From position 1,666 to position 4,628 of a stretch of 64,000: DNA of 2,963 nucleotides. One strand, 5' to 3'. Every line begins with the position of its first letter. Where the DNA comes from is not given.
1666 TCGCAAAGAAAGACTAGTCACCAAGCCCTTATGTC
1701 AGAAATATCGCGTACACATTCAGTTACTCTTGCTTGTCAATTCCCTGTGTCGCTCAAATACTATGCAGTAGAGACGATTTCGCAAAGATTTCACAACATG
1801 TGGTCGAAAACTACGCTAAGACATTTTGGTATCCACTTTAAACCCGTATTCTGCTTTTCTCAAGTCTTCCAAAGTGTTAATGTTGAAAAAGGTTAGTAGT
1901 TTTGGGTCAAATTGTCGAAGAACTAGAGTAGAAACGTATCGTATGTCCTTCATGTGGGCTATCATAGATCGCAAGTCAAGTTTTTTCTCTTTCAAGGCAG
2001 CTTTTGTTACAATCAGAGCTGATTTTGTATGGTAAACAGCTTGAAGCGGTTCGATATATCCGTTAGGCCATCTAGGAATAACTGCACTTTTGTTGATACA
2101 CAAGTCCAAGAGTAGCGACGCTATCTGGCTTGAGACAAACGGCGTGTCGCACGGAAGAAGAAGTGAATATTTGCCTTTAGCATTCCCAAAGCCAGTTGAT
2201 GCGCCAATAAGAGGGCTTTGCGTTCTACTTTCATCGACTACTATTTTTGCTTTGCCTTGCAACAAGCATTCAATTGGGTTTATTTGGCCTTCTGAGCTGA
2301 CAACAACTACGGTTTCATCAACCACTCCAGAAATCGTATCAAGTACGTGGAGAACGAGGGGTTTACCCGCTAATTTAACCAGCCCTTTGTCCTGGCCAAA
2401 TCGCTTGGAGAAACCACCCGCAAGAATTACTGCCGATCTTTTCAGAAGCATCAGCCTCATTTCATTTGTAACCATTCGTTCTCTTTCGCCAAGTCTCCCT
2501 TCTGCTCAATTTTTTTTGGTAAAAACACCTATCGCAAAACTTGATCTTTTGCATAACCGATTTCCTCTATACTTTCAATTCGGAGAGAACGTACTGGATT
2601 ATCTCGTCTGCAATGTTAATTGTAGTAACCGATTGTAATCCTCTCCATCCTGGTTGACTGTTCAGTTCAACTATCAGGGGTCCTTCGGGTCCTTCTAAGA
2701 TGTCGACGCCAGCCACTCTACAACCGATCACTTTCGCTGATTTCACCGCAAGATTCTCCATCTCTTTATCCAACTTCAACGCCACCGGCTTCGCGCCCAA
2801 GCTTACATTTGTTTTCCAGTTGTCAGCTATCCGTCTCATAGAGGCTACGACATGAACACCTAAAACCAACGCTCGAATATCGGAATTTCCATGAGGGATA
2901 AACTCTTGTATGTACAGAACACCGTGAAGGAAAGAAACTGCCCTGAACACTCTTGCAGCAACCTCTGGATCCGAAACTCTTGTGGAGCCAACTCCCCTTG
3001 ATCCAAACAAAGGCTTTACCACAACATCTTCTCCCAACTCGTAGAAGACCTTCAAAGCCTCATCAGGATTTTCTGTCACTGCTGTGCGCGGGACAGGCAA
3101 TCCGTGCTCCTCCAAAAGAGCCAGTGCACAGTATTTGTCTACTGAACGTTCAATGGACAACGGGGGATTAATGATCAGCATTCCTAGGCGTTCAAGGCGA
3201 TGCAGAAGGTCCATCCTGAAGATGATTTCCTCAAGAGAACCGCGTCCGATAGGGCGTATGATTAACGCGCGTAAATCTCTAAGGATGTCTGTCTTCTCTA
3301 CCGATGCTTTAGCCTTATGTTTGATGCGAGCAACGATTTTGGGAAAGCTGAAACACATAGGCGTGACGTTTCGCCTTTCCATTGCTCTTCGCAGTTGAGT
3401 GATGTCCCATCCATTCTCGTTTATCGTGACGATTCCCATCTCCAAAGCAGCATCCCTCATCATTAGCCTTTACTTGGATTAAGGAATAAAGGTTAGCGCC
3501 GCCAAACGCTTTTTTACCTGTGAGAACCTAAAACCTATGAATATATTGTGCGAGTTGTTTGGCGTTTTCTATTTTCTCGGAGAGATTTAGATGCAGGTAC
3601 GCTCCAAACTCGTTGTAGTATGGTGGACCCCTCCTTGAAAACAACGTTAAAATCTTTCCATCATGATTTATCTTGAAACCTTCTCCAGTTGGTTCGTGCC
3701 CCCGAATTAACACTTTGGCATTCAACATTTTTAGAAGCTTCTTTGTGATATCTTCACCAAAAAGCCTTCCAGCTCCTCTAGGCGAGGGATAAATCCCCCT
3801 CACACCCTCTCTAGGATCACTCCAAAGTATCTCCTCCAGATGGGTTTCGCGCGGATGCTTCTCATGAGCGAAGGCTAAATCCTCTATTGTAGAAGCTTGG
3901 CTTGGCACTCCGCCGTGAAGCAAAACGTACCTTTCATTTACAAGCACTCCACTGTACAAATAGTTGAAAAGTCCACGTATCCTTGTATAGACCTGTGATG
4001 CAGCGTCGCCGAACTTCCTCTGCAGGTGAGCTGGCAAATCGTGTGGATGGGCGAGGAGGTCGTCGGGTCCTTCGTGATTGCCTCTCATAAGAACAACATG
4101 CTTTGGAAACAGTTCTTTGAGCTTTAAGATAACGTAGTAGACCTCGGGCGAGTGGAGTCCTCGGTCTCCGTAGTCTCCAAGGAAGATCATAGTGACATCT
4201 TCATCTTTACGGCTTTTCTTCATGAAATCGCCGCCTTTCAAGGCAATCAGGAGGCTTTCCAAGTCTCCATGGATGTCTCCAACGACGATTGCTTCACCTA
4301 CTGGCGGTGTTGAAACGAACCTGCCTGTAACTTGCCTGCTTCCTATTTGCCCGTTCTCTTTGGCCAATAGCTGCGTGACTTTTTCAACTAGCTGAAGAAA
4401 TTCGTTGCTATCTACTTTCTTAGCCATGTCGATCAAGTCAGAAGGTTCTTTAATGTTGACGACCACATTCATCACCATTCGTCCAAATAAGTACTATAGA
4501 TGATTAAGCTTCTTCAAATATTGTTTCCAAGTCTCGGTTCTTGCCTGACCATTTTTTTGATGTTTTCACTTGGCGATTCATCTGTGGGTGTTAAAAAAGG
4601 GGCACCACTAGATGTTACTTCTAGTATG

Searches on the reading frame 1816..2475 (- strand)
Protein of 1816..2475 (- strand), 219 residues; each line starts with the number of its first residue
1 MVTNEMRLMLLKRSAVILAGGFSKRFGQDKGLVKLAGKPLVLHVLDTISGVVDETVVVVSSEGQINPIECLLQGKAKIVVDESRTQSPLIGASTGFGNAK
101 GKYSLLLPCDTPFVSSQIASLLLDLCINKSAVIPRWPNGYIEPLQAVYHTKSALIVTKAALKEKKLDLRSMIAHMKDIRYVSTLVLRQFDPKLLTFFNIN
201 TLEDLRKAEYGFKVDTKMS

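Call 30: search_protein_families(library=pfam, proteins=[window:1816-2475:-], max_evalue=0.00001)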
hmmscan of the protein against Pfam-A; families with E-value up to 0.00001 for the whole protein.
window:1816-2475:- (219 aa): 1 family
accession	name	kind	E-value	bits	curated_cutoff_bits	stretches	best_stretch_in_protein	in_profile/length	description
PF12804.13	NTP_transf_3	-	3.9e-30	105.6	27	1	15-175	1-157/160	MobA-like NTP transferase domain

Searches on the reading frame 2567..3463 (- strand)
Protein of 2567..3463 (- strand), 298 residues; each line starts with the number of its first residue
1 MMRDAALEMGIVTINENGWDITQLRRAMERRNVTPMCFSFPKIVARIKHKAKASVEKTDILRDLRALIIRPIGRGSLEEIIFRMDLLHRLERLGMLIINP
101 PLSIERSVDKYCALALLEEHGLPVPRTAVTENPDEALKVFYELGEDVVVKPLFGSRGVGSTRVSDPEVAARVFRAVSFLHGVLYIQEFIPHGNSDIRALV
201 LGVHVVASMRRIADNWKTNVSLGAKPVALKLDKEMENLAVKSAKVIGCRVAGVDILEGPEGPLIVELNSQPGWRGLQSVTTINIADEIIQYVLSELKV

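Call 30: search_protein_families(library=pfam, proteins=[window:2567-3463:-], max_evalue=0.00001)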
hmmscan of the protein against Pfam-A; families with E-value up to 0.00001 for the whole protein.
window:2567-3463:- (298 aa): 4 families
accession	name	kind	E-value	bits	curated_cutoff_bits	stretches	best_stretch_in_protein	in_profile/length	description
PF08443.16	RimK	-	1e-33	116.9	21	1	109-292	3-188/188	RimK-like ATP-grasp domain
PF02655.19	ATP-grasp_3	-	2.4e-10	41.1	23.2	1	109-270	3-156/160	ATP-grasp domain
PF02955.21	GSH-S_ATP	-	5e-10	39.5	23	1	124-258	12-154/175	Prokaryotic glutathione synthetase, ATP-grasp domain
PF14397.11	ATPgrasp_ST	-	4.2e-06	26.6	31.4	0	237-279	220-264/278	Sugar-transfer associated ATP-grasp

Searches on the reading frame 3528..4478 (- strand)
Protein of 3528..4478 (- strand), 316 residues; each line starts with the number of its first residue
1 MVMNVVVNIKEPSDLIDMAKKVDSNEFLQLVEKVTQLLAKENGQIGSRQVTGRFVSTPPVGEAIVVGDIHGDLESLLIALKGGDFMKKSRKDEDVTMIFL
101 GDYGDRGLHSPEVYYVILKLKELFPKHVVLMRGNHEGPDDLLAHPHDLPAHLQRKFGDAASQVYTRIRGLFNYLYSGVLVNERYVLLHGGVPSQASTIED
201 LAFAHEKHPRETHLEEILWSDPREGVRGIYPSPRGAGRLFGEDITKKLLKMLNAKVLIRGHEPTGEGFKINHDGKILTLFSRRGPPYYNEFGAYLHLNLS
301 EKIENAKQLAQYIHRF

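Call 30: search_protein_families(library=pfam, proteins=[window:3528-4478:-], max_evalue=0.00001)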
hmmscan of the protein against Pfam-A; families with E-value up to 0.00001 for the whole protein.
window:3528-4478:- (316 aa): 1 family
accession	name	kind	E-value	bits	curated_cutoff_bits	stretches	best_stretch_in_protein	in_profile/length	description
PF00149.33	Metallophos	-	2.9e-24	87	21.5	1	64-263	4-189/191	Calcineurin-like phosphoesterase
